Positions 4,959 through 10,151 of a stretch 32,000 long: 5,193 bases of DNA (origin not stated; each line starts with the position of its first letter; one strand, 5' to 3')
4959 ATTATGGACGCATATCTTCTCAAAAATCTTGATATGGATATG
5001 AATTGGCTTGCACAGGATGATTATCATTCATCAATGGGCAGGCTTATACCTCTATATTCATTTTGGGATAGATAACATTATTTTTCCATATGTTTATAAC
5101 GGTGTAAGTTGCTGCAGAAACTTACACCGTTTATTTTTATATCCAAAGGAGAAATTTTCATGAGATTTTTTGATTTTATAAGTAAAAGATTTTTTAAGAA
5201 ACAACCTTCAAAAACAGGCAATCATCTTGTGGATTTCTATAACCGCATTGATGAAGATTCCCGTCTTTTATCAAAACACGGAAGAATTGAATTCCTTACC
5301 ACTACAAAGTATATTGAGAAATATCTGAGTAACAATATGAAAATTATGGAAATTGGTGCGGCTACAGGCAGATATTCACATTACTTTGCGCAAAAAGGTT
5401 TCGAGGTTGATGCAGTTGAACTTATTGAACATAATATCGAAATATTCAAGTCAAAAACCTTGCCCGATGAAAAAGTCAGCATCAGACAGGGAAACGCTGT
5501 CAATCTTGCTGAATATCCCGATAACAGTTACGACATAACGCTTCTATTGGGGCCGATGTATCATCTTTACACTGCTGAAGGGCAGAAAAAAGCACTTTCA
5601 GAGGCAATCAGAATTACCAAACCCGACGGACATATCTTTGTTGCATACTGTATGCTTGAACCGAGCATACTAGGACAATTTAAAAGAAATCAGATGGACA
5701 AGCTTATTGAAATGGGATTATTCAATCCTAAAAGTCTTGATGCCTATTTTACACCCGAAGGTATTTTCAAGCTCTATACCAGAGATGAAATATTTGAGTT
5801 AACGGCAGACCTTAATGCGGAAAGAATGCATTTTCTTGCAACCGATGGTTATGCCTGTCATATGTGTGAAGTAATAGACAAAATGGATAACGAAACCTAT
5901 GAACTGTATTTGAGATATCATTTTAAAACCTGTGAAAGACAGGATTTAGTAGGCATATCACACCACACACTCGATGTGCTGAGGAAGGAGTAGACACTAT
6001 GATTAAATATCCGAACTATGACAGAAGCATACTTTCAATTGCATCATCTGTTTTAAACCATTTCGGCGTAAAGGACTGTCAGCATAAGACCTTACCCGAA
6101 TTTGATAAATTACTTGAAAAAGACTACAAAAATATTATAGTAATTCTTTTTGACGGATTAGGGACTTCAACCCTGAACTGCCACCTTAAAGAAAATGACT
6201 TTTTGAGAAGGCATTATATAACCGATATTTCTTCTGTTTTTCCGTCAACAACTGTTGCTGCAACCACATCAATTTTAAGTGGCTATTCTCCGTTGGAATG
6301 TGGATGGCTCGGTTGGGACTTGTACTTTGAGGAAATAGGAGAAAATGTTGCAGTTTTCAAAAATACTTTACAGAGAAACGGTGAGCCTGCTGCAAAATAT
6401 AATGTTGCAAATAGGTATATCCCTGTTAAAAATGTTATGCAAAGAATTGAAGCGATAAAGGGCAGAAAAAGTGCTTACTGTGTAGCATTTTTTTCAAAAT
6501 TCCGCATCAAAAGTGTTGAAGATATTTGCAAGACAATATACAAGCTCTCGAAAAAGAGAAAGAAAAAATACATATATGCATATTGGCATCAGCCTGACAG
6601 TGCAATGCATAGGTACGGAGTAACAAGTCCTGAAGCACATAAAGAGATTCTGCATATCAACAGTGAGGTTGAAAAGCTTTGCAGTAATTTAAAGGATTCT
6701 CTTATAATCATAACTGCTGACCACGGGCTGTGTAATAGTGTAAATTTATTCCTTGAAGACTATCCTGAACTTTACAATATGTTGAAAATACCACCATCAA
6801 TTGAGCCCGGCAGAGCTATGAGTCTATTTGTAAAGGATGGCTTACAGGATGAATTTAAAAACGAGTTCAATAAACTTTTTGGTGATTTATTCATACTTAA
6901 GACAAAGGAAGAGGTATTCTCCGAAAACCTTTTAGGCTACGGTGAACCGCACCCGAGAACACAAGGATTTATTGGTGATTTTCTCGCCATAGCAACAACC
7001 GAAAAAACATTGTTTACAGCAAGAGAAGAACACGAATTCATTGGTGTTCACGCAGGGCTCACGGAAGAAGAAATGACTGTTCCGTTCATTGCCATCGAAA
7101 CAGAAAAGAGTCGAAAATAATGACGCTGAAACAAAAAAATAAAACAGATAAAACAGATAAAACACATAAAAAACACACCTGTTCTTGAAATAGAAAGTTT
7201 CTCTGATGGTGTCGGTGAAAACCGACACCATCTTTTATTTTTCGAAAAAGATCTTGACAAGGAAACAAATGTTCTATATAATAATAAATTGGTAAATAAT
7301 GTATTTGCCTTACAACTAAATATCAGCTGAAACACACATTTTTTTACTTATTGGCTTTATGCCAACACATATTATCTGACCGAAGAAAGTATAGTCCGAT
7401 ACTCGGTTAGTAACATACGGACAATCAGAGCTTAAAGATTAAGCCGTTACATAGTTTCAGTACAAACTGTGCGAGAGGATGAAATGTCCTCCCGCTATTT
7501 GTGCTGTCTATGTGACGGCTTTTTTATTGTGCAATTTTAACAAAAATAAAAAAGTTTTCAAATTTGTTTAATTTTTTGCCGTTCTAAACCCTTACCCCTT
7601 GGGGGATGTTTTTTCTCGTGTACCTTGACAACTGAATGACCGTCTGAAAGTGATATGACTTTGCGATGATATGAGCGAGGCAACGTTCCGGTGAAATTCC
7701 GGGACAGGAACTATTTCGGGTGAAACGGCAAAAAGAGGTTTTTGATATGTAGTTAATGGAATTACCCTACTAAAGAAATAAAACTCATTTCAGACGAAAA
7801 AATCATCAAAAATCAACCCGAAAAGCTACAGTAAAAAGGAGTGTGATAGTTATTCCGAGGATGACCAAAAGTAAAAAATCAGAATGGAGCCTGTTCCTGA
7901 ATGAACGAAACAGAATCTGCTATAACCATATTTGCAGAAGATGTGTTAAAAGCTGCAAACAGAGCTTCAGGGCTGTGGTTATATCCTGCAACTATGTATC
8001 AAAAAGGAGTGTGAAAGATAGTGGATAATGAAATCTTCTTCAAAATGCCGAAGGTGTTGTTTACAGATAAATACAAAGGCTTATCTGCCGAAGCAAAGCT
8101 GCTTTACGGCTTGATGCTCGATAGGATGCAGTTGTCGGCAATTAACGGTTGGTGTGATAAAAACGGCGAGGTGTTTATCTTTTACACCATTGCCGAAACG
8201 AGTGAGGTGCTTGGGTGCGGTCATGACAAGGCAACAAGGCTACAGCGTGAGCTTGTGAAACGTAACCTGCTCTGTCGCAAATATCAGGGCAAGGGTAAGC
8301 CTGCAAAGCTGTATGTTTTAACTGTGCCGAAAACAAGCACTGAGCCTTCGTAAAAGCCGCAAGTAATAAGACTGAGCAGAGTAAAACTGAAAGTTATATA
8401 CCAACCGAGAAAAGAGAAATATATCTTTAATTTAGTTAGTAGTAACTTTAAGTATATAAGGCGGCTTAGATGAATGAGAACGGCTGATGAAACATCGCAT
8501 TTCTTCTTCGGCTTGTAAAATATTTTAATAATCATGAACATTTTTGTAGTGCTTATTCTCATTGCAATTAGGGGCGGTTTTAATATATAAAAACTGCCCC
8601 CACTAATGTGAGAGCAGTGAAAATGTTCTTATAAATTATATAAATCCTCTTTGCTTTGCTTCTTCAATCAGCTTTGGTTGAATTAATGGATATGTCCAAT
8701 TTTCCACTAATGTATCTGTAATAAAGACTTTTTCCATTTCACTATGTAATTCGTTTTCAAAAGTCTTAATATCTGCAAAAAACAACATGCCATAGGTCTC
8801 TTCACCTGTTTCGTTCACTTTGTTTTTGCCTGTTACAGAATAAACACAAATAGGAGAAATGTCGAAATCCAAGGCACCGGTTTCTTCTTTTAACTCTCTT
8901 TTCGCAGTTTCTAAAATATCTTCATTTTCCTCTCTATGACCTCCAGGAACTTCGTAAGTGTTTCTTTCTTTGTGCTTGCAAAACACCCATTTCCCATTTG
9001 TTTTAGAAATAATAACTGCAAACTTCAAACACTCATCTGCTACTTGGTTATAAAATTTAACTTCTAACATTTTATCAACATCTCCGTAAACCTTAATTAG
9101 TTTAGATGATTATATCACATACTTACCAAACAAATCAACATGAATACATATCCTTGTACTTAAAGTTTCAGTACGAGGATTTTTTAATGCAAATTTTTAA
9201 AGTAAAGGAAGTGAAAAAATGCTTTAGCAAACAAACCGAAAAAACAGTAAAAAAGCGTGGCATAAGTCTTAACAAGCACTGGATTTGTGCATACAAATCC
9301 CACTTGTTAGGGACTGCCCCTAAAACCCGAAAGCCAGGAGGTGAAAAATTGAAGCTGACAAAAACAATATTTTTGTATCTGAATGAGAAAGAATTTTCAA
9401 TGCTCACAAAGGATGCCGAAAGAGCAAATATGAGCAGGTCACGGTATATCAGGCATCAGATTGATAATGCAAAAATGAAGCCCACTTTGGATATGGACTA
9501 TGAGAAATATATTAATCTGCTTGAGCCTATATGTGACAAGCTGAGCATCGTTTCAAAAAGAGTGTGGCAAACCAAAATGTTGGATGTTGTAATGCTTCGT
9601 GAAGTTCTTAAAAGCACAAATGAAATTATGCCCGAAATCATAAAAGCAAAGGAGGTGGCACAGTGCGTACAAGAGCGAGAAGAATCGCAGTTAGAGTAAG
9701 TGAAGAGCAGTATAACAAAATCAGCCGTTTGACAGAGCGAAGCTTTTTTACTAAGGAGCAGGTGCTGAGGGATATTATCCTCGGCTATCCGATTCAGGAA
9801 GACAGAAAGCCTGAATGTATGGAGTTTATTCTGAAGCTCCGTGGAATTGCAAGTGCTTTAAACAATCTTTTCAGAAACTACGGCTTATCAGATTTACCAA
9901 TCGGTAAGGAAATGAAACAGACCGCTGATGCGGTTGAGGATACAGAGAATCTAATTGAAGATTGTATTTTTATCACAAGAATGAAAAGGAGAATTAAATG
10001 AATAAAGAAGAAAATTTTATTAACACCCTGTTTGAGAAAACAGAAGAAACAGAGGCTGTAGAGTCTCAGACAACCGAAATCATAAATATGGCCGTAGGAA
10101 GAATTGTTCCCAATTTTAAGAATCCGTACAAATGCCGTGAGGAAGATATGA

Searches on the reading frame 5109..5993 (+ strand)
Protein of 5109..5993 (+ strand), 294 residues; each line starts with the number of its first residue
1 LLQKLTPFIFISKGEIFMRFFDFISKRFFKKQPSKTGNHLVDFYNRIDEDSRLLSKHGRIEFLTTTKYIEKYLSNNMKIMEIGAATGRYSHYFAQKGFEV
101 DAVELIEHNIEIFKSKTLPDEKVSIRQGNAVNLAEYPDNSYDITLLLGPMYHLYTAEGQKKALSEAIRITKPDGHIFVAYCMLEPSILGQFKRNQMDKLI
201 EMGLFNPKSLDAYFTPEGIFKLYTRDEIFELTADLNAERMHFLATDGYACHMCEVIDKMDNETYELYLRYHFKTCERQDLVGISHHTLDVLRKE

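Call 3: search_protein_families(library=pfam, proteins=[window:5109-5993:+], max_evalue=0.1)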
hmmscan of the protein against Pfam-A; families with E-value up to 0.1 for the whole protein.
window:5109-5993:+ (294 aa): 9 families
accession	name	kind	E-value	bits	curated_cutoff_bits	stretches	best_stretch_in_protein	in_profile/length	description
PF08241.18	Methyltransf_11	-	8.9e-13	49.1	21.2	1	81-178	2-95/95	Methyltransferase domain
PF13649.12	Methyltransf_25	-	2.2e-11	44.8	27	1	79-174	1-97/97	Methyltransferase domain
PF13847.12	Methyltransf_31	-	4.2e-09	36.7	27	1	74-194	2-125/145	Methyltransferase domain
PF13489.12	Methyltransf_23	-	3e-08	34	27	1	67-200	14-138/164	Methyltransferase domain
PF08242.18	Methyltransf_12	-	1.1e-05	26.5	30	1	80-176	1-98/98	Methyltransferase domain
PF03848.20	TehB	-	0.0019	18.1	20.4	1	76-145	31-100/193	Tellurite resistance protein TehB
PF01728.25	FtsJ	-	0.0056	17.1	24.1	1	72-136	18-81/181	FtsJ-like methyltransferase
PF20922.3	Anamorsin_N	-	0.012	15.7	27.1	1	108-179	19-88/163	Anamorsin, N-terminal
PF01209.24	Ubie_methyltran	-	0.022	14.5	20.1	1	78-178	50-151/233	ubiE/COQ5 methyltransferase family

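Call 11: search_protein_families(library=ncbifam, proteins=[window:5109-5993:+], max_evalue=0.01)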
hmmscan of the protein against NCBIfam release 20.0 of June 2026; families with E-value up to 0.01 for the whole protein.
window:5109-5993:+ (294 aa): 14 families
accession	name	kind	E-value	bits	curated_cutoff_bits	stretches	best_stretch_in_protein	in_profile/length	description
NF043040.1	corrin_prot_MT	hypoth_equivalog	1.9e-09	37.3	180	1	66-179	32-148/216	corrinoid protein-associated methyltransferase CpaM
TIGR01983.1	UbiG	equivalog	7.9e-07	28.6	102.95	1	72-179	46-152/228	bifunctional 2-polyprenyl-6-hydroxyphenol methylase/3-demethylubiquinol 3-O-methyltransferase UbiG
NF001241.0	PRK00216.1-2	equivalog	3.1e-06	27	327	1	72-179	48-148/231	demethylmenaquinone methyltransferase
NF045882.1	PLipidMtase_Leg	equivalog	3.6e-06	26.9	390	1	65-193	32-159/207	phospholipid N-methyltransferase PmtA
TIGR01934.1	MenG_MenH_UbiE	subfamily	3.9e-06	26.3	158.35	1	74-181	38-144/223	ubiquinone/menaquinone biosynthesis methyltransferase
NF041255.1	mycofact_MftM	equivalog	1.2e-05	24.8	200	1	76-180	140-243/289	mycofactocin oligosaccharide methyltransferase MftM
NF045649.1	2X_seleno_MduS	exception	1.5e-05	24.2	380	1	69-175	34-144/338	methyltransferase domain-containing selenoprotein MduS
NF008992.0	PRK12335.1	equivalog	2.4e-05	23.6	303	1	74-144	121-190/289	SAM-dependent methyltransferase TehB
TIGR02021.1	BchM-ChlM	equivalog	6.9e-05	22.4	158.9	1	67-171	46-148/218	magnesium protoporphyrin IX methyltransferase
NF008405.0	PRK11207.1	equivalog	0.00015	21.3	218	1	76-180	31-134/198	tellurite resistance methyltransferase TehB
NF041537.1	ArsM_AhpD_UU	exception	0.00038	19.4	510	1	119-185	125-187/345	arsenite methyltransferase/AhpD domain selenoprotein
NF038099.1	AsSugarArsM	exception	0.00041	19.6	400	1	118-194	113-187/321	arsenosugar biosynthesis arsenite methyltransferase ArsM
NF000499.2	Erm23S_rRNA_broad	equivalog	0.0029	17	212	1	73-143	21-90/244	23S ribosomal RNA methyltransferase Erm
TIGR04290.1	meth_Rta_06860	hypoth_equivalog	0.0087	15.5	300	0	56-153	31-128/226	TIGR04290 family methyltransferase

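Call 84: search_protein_families(library=padloc, proteins=[window:5109-5993:+], max_evalue=0.001)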
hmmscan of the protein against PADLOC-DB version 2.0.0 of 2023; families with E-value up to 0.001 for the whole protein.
window:5109-5993:+ (294 aa): 1 family
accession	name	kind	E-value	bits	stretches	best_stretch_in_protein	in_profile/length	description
PDLC04134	mad2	-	7.1e-16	56.1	1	35-183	249-399/492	mads_2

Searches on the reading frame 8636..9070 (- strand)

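Call 37: search_protein_families(library=pfam, proteins=[window:8636-9070:-], max_evalue=0.001)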
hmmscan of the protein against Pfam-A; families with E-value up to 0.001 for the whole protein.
window:8636-9070:- (144 aa): 1 family
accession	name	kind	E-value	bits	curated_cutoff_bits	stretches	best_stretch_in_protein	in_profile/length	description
PF00293.34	NUDIX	-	1.9e-10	41.3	21.1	1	17-109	6-102/134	NUDIX domain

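Call 84: search_protein_families(library=padloc, proteins=[window:8636-9070:-], max_evalue=0.001)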
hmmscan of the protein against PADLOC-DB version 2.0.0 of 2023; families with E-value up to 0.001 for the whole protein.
window:8636-9070:- (144 aa): 1 family
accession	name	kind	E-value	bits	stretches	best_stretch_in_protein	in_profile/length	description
PDLC04899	PDC-S07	-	8.6e-06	23.4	1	19-65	12-61/135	-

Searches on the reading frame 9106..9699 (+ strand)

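Call 37: search_protein_families(library=pfam, proteins=[window:9106-9699:+], max_evalue=0.001)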
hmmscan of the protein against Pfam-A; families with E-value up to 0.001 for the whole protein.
window:9106-9699:+ (197 aa): 1 family
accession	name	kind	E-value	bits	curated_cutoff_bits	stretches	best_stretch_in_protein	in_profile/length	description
PF21983.2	NikA-like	-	1e-06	29.2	27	1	83-137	2-56/72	Mobilization protein NikA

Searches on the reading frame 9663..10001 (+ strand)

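Call 37: search_protein_families(library=pfam, proteins=[window:9663-10001:+], max_evalue=0.001)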
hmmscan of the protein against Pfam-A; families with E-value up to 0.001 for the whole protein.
window:9663-10001:+ (112 aa): 1 family
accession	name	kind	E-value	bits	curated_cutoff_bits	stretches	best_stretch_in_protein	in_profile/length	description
PF21983.2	NikA-like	-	1.6e-07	31.8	27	1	2-72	1-71/72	Mobilization protein NikA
